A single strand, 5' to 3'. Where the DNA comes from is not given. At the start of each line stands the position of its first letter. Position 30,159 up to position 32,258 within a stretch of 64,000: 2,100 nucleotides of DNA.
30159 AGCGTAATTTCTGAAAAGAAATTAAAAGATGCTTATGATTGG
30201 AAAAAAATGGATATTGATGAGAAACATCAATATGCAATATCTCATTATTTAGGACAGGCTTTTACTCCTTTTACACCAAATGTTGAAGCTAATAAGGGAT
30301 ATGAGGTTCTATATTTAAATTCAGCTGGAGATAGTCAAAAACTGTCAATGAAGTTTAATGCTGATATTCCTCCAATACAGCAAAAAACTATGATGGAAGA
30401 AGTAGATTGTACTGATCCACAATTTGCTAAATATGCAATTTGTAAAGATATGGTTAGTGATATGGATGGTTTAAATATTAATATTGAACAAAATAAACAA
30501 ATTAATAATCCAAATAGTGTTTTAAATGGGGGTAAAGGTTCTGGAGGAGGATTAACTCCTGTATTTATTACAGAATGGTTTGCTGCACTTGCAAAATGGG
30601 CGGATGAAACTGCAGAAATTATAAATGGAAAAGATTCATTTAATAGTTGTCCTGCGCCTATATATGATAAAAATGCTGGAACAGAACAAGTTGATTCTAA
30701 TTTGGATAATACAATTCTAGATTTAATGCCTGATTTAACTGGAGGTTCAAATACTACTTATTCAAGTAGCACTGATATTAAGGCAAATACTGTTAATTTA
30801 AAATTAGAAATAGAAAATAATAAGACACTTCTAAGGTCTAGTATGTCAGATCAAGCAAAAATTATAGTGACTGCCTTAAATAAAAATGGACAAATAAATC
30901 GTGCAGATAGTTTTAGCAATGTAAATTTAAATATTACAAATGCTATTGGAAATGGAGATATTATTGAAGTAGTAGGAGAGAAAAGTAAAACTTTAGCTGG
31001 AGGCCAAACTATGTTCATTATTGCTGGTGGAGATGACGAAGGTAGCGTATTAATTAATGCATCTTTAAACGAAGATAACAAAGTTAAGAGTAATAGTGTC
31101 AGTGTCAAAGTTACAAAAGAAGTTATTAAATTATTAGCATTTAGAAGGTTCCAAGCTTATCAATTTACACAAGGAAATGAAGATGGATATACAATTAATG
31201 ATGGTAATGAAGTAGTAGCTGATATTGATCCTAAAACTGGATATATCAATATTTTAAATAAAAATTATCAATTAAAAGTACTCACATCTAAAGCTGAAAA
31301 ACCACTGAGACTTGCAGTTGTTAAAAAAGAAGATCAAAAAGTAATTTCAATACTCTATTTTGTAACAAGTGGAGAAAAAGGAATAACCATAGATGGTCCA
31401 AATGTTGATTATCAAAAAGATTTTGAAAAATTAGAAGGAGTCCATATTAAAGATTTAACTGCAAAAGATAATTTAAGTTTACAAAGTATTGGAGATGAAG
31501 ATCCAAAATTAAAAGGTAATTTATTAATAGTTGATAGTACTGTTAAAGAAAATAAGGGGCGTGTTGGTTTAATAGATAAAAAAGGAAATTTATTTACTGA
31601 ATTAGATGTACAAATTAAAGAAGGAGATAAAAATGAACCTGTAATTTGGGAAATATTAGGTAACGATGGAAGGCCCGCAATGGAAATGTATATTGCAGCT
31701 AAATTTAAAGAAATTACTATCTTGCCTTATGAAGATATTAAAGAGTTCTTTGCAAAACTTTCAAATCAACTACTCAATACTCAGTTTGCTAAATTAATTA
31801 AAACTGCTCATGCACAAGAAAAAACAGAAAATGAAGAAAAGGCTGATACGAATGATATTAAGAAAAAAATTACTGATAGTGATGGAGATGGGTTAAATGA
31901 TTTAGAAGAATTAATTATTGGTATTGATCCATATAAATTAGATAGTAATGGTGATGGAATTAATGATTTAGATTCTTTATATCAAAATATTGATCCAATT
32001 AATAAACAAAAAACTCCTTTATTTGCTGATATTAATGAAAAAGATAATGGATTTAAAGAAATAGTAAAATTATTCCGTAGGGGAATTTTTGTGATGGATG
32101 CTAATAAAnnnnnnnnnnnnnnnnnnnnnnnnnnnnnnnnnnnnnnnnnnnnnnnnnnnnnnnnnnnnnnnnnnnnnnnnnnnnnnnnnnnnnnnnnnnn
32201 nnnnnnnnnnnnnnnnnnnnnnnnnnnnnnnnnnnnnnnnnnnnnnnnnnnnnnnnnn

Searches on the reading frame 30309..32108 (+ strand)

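Call 82: search_protein_families(library=pfam, proteins=[window:30309-32108:+], max_evalue=0.1)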
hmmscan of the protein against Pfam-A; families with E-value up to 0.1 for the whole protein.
window:30309-32108:+ (600 aa): 2 families
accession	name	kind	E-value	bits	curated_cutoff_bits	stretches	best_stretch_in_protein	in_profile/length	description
PF18884.5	TSP3_bac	-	0.0022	18.3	25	1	523-541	1-19/22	Bacterial TSP3 repeat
PF20424.3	PilZN3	-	0.082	13.4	27.4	0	152-211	22-79/135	PilZN3 domain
